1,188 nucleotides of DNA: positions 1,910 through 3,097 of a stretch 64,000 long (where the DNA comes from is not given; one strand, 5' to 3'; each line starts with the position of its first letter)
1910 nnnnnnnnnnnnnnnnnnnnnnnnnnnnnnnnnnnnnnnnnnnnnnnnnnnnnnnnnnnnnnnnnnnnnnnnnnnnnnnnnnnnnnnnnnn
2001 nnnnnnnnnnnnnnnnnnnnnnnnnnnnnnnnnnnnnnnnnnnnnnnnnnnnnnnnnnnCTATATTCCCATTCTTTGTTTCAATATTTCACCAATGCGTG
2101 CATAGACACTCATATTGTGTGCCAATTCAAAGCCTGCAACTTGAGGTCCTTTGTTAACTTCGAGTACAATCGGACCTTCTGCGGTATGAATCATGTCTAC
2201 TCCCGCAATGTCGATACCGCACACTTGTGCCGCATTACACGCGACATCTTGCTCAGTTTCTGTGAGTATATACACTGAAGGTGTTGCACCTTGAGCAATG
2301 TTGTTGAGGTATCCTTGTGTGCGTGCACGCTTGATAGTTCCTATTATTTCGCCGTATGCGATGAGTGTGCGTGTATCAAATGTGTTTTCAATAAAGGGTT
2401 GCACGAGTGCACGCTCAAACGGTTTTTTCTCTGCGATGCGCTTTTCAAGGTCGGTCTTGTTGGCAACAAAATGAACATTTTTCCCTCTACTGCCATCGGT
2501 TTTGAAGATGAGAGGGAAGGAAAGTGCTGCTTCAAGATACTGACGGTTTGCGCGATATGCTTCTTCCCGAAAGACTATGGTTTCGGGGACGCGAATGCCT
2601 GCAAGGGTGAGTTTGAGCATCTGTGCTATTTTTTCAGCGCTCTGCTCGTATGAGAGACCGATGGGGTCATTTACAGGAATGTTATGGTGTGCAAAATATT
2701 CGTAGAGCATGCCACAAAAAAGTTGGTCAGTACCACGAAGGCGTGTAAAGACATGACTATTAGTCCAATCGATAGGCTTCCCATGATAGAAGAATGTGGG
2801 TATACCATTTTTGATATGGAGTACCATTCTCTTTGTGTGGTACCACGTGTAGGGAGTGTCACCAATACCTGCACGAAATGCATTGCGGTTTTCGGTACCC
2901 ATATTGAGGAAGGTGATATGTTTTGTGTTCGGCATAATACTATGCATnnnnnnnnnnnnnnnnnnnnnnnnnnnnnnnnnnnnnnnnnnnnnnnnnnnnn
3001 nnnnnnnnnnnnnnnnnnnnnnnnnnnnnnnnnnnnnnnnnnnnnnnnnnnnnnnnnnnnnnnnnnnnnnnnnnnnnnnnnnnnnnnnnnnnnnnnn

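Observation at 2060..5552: Divergently transcribed pair of ATP-grasp ligases followed by a Pro/Thr-rich membrane protein and a PolB-exo-like nuclease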

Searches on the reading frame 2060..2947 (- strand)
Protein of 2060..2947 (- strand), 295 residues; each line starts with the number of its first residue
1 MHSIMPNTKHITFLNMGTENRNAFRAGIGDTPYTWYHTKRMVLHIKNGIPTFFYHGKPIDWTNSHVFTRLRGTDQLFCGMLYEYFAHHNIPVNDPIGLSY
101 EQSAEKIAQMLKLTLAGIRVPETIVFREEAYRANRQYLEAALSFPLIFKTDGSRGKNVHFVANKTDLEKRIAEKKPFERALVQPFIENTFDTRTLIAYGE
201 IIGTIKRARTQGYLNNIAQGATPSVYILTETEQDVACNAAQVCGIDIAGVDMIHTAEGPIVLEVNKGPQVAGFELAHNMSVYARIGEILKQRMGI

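Call 3: search_protein_families(library=pfam, proteins=[window:2060-2947:-], max_evalue=0.01)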
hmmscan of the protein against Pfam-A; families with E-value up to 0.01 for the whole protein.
window:2060-2947:- (295 aa): 3 families
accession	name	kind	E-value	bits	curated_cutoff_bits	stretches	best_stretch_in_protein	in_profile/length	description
PF08443.16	RimK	-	9.2e-23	81.3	21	1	106-285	4-184/188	RimK-like ATP-grasp domain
PF14397.11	ATPgrasp_ST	-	1e-05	25.4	31.4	1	234-288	220-276/278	Sugar-transfer associated ATP-grasp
PF02655.19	ATP-grasp_3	-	8.1e-05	23.2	23.2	1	105-265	3-154/160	ATP-grasp domain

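Call 4: search_protein_families(library=ncbifam, proteins=[window:2060-2947:-], max_evalue=0.01)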
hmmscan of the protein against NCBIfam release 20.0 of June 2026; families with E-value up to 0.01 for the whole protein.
window:2060-2947:- (295 aa): 10 families
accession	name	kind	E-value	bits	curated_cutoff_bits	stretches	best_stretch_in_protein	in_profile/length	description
TIGR00768.1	rimK_fam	subfamily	2.1e-29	102.7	143.4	1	91-286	75-273/276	RimK family alpha-L-glutamate ligase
NF040720.1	MptN_Meth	equivalog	1.3e-20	73.6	350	1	92-285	90-286/291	tetrahydromethanopterin:alpha-L-glutamate ligase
TIGR02144.1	LysX_arch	equivalog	7.2e-20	71.2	275.6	1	101-288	83-274/281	lysine biosynthesis protein LysX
NF007764.0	PRK10446.1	equivalog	4.7e-17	62.2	331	1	51-288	47-285/300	30S ribosomal protein S6--L-glutamate ligase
TIGR04443.1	F420_CofF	equivalog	1.1e-13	50.9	300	1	102-289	89-278/283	coenzyme gamma-F420-2:alpha-L-glutamate ligase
TIGR04356.1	grasp_GAK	hypoth_equivalog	3.3e-06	26.4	300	1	105-266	99-260/287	GAK system ATP-grasp enzyme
NF009405.0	PRK12767.1-4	equivalog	0.00011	21.3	390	1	102-265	109-263/320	carbamoyl phosphate synthase-like protein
TIGR02068.2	cya_phycin_syn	equivalog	0.00093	17.3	850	0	228-268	399-446/862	cyanophycin synthetase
TIGR02291.1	rimK_rel_E_lig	hypoth_equivalog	0.0044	16.1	314.2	0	234-286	235-287/317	alpha-L-glutamate ligase-like protein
NF053643.1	Ddl_archaea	equivalog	0.0062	15.6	500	0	87-187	88-181/367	putative pseudomurein biosynthesis ATP-grasp protein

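Call 9: find_homologous_proteins(query=window:2060-2947:-)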
Query window:2060-2947:- (295 aa): 161 proteins with E <= 0.001 among 652 candidates; the best 120 are listed.
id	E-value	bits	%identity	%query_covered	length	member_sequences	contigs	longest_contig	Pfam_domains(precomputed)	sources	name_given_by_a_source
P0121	1.8e-187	640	100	95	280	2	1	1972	PF14397.12,PF08443.17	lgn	-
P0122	2.1e-162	557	85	98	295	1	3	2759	PF14397.12,PF08443.17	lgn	-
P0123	1.3e-119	417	62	98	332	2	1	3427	PF08443.17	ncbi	-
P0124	1.5e-119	417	63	98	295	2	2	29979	PF02955.22,PF08443.17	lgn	-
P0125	6.8e-119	415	63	95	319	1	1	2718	PF08443.17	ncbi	-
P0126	7.8e-119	414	61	98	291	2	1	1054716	PF08443.17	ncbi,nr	ncbi:hypothetical protein IPH92_02830 [Candidatus Kaiserbacteria bacterium]|nr:MAG: hypothetical pro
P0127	2.0e-118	413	61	98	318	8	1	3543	PF08443.17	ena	-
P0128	1.0e-117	411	63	97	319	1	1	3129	PF08443.17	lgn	-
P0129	7.7e-117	408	60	97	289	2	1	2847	PF02955.22,PF08443.17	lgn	-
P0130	1.0e-116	407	61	99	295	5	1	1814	PF08443.17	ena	-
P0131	2.6e-116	406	59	98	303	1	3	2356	PF08443.17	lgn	-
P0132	4.9e-116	405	62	98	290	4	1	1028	PF08443.17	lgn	-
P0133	4.9e-116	405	60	98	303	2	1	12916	PF14397.12,PF08443.17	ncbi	-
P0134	1.6e-115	404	60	98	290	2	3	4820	PF08443.17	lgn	-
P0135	2.7e-115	403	61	98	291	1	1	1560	PF08443.17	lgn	-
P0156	7.2e-108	378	61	95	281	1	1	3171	PF02955.22,PF08443.17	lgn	-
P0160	2.0e-106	374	59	96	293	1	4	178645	PF02955.22,PF08443.17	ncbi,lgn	-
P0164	7.3e-105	368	58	95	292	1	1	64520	PF02955.22,PF08443.17,PF02655.20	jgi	jgi:ribosomal protein S6--L-glutamate ligase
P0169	1.0e-103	365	55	97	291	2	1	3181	PF02955.22,PF08443.17,PF02655.20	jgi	jgi:RimK family alpha-L-glutamate ligase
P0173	3.1e-103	363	56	98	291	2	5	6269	PF02955.22,PF08443.17,PF02655.20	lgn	-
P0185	9.0e-101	355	55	97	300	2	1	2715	PF02955.22,PF08443.17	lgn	-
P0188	1.7e-99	351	60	86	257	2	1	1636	PF02955.22,PF08443.17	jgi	jgi:ribosomal protein S6--L-glutamate ligase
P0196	3.8e-94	333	55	95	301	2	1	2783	PF02955.22,PF08443.17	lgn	-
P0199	1.1e-91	325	54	95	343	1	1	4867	PF02955.22,PF14397.12,PF08443.17,PF02655.20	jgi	jgi:RimK family alpha-L-glutamate ligase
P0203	1.0e-87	312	50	97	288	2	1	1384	PF02955.22,PF14397.12,PF08443.17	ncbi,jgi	-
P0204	4.6e-87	310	51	97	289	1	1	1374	PF02955.22,PF08443.17,PF02655.20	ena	-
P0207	9.7e-86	306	53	89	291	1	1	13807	PF02955.22,PF08443.17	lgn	-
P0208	1.0e-85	306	53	90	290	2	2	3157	PF02955.22,PF08443.17,PF02655.20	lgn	-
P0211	2.0e-84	301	50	94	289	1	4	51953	PF02955.22,PF14397.12,PF08443.17,PF02655.20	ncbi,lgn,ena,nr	ncbi:MAG: ATP-grasp domain-containing protein [Candidatus Pacebacteria bacterium]|nr:ATP-grasp domai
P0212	1.4e-83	299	50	97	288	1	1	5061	PF02955.22,PF08443.17,PF02655.20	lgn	-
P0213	3.3e-83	297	51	91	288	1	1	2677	PF02955.22,PF08443.17,PF02655.20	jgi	-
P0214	4.2e-83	297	49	94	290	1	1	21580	PF02955.22,PF08443.17,PF02655.20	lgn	-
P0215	6.6e-83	296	49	97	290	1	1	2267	PF02955.22,PF14397.12,PF08443.17,PF02655.20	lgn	-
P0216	8.4e-83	296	49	97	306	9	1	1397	PF02955.22,PF08443.17,PF02655.20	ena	-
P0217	2.2e-81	291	51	90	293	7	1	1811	PF02955.22,PF08443.17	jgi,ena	-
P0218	1.1e-80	289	48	96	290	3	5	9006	PF02955.22,PF08443.17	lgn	-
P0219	2.9e-79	284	49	96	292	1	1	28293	PF02955.22,PF08443.17,PF02655.20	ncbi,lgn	-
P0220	4.1e-79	284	48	95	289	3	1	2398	PF02955.22,PF08443.17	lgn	-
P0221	4.6e-79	284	47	96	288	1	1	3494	PF02955.22,PF08443.17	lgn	-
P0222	4.2e-78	281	48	95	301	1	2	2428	PF02955.22,PF08443.17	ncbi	-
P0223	4.8e-78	280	46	97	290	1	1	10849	PF02955.22,PF08443.17,PF02655.20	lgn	-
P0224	3.1e-77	278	47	97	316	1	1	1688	PF02955.22,PF08443.17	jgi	-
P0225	3.6e-77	278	48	97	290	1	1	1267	PF02955.22,PF08443.17,PF02655.20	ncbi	-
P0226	1.0e-76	276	46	96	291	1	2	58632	PF08443.17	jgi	jgi:RimK family alpha-L-glutamate ligase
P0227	8.5e-76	273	45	97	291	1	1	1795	PF02955.22,PF08443.17,PF02655.20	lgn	-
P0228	1.3e-75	272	45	97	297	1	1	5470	PF02955.22,PF08443.17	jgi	jgi:ribosomal protein S6--L-glutamate ligase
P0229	1.8e-75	272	45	97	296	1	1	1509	PF02955.22,PF08443.17,PF02655.20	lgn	-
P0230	5.8e-74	267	47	96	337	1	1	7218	PF02955.22,PF08443.17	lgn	-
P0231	1.6e-73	266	44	96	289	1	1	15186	PF02955.22,PF08443.17,PF02655.20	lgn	-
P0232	1.7e-73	266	48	90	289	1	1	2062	PF02955.22,PF08443.17,PF02655.20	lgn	-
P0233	2.6e-73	265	47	96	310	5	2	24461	PF02955.22,PF08443.17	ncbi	-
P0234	7.2e-72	260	46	96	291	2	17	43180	PF02955.22,PF08443.17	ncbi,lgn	-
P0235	2.6e-71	258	44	97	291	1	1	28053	PF02955.22,PF08443.17,PF02655.20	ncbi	-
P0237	3.4e-70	255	46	93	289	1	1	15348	PF02955.22,PF08443.17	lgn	-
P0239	4.2e-65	238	44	93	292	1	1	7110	PF02955.22,PF08443.17,PF02655.20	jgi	jgi:ribosomal protein S6--L-glutamate ligase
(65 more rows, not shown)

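Call 11: search_solved_structures(query=window:2060-2947:-, max_evalue=0.01)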
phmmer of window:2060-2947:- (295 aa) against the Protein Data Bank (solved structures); distinct sequences matched with E-value up to 0.01: 8.
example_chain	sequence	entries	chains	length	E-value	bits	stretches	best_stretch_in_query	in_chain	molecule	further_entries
7qys_A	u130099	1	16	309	3.6e-19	72.4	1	37-294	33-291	Probable alpha-L-glutamate ligase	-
7qyr_A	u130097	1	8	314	7.5e-17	64.8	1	38-283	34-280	Probable alpha-L-glutamate ligase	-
5zct_A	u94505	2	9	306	3.4e-16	62.7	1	72-282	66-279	Ribosomal protein S6--L-glutamate ligase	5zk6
4iwx_A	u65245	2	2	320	3.9e-16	62.5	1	72-282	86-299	Ribosomal protein S6 modification protein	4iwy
3vpb_A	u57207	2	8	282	1.3e-09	41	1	87-292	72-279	Putative acetylornithine deacetylase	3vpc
3vpd_A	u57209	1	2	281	2.4e-05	27.1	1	100-268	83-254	Ribosomal protein S6 modification protein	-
1uc8_A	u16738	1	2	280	0.00078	22.1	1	100-270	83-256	lysine biosynthesis enzyme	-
1uc9_A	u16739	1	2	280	0.00095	21.8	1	100-270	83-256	lysine biosynthesis enzyme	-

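Call 41: search_solved_structures(query=window:2060-2947:-, max_evalue=1e-10, show_alignments=3)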
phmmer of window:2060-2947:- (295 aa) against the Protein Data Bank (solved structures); distinct sequences matched with E-value up to 1e-10: 4.
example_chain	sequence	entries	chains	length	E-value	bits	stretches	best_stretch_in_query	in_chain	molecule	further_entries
7qys_A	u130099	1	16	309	3.6e-19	72.4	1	37-294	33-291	Probable alpha-L-glutamate ligase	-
7qyr_A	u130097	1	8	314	7.5e-17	64.8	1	38-283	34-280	Probable alpha-L-glutamate ligase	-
5zct_A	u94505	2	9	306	3.4e-16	62.7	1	72-282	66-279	Ribosomal protein S6--L-glutamate ligase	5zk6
4iwx_A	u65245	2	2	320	3.9e-16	62.5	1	72-282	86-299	Ribosomal protein S6 modification protein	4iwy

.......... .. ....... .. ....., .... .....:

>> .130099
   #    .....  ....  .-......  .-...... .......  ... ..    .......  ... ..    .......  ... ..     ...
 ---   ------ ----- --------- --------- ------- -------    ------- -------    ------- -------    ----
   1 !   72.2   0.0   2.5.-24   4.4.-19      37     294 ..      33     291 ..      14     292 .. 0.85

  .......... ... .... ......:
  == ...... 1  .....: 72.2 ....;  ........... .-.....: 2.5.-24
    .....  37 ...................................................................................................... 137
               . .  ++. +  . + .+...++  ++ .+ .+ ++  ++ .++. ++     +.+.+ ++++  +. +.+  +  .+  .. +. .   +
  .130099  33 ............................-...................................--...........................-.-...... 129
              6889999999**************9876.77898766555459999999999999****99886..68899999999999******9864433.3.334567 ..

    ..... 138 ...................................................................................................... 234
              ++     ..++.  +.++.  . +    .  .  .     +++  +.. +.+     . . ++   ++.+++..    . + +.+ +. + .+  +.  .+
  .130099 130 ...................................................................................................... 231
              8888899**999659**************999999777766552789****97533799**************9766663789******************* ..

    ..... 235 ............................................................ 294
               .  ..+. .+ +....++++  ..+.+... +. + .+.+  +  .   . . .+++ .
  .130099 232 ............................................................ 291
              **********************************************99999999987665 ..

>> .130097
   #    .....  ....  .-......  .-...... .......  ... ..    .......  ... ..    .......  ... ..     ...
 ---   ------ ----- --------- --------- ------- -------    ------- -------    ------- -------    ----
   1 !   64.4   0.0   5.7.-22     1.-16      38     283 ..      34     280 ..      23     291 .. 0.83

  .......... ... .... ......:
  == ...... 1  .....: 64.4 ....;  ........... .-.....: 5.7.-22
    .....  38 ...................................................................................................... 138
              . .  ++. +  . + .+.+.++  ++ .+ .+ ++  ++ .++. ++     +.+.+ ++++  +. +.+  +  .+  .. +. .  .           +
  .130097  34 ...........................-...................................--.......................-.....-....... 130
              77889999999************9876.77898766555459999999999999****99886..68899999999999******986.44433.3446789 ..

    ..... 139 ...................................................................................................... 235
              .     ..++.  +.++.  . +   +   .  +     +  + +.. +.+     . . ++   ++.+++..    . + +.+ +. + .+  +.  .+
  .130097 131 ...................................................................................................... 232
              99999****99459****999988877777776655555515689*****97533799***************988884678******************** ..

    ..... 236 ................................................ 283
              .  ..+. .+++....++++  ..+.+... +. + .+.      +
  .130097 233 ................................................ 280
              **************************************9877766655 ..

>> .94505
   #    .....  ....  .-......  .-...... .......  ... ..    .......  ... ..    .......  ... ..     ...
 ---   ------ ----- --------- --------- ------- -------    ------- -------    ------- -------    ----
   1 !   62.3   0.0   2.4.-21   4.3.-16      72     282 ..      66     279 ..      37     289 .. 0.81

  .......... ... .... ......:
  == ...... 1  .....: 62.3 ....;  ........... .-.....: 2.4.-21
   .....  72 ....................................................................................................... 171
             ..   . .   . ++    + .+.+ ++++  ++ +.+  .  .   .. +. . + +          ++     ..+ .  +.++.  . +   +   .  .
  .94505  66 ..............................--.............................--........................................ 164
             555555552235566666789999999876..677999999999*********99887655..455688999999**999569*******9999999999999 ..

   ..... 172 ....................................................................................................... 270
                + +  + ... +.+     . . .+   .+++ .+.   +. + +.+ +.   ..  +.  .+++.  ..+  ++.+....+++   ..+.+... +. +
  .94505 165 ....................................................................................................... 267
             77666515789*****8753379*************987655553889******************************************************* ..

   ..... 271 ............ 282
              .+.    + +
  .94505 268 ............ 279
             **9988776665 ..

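Call 44: find_encoding_contigs(protein=P0234, flank=6000, max_places=3)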
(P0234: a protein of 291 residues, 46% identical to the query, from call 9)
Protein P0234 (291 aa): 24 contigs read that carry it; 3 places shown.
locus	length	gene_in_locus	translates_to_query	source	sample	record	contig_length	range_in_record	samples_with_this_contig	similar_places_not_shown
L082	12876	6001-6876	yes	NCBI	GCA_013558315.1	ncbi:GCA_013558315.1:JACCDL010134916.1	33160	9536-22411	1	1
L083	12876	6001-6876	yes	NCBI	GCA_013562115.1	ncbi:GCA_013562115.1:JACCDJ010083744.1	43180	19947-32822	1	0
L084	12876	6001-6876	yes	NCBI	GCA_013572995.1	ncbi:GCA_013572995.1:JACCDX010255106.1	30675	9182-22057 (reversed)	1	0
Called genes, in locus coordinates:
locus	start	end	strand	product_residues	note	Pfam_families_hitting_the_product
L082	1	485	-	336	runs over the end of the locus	PF02449:Glyco_hydro_42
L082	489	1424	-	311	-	PF00892:EamA (faint)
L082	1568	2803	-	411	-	PF00232:Glyco_hydro_1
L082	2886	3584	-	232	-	PF10108:DNA_pol_B_exo2 (weak)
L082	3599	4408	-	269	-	PF14240:YHYH (weak)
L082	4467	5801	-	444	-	PF02655:ATP-grasp_3 (weak), PF02786:CPSase_L_D2 (faint), PF07478:Dala_Dala_lig_C (weak), PF13535:ATP-grasp_4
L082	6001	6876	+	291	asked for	PF02955:GSH-S_ATP (weak), PF08443:RimK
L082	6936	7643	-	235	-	PF13462:Thioredoxin_4, PF01323:DSBA, PF13743:Thioredoxin_5 (faint)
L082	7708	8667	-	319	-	PF02535:Zip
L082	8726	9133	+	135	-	PF25213:HVO_A0261_N (weak), PF01475:FUR, PF08279:HTH_11 (weak), PF12840:HTH_20 (weak), PF25212:HVO_A0114, PF09339:HTH_IclR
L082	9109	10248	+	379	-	PF07907:YibE_F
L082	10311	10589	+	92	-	PF02583:Trns_repr_metal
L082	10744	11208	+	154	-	-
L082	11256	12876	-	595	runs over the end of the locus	PF00009:GTP_EFTU, PF01926:MMR_HSR1 (weak), PF22042:EF-G_D2, PF03144:GTP_EFTU_D2, PF00679:EFG_C, PF21018:BipA_C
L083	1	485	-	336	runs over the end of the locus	PF02449:Glyco_hydro_42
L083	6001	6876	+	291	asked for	PF02955:GSH-S_ATP (weak), PF08443:RimK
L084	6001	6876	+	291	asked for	PF02955:GSH-S_ATP (weak), PF08443:RimK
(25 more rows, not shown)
